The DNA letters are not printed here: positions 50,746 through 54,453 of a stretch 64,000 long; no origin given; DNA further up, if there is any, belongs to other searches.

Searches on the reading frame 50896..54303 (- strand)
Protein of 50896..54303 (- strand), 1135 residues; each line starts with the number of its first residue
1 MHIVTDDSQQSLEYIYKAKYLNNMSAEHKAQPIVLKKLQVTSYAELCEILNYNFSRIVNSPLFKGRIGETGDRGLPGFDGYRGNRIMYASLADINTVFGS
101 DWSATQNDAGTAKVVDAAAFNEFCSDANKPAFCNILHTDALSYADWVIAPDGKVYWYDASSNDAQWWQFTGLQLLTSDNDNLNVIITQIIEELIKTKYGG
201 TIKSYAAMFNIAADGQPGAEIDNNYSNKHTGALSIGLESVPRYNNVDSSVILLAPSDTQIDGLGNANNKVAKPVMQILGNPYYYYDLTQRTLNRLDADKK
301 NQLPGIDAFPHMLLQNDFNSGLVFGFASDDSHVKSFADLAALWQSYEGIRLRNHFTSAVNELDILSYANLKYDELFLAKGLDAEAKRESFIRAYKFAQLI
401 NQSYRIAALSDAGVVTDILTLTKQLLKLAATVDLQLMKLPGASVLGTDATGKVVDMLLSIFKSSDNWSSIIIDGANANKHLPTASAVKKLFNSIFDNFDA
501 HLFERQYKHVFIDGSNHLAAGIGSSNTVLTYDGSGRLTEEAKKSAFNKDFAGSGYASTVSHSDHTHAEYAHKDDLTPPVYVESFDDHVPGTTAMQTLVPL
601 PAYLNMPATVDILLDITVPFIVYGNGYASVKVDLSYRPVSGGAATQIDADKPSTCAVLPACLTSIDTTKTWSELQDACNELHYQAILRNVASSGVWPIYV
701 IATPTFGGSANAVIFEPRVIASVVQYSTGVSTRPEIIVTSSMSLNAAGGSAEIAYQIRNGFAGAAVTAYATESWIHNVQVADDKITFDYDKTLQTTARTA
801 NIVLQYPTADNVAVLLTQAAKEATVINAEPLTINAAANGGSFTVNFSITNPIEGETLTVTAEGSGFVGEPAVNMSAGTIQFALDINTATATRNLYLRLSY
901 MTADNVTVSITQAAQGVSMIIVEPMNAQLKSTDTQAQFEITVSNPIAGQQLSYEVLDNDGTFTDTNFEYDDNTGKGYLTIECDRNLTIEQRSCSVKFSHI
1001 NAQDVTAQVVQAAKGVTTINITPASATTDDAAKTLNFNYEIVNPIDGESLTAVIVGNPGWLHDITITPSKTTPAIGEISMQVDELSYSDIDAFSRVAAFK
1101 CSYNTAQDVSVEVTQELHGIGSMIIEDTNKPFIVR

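Call 6: search_protein_families(library=pfam, proteins=[window:50896-54303:-], max_evalue=0.1)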
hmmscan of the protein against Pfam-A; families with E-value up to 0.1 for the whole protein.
window:50896-54303:- (1135 aa): 1 family
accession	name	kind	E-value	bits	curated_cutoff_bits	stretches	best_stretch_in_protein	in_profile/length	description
PF13004.13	BACON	-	0.00059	20.2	25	0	770-818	7-60/61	Putative binding domain, N-terminal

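Call 7: search_protein_families(library=phrogs, proteins=[window:50896-54303:-], max_evalue=0.01)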
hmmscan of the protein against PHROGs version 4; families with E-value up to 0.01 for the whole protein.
window:50896-54303:- (1135 aa): 0 families

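Call 14: search_protein_families(library=ncbifam, proteins=[window:50896-54303:-], max_evalue=0.1)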
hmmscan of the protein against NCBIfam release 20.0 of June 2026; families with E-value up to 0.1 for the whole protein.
window:50896-54303:- (1135 aa): 0 families
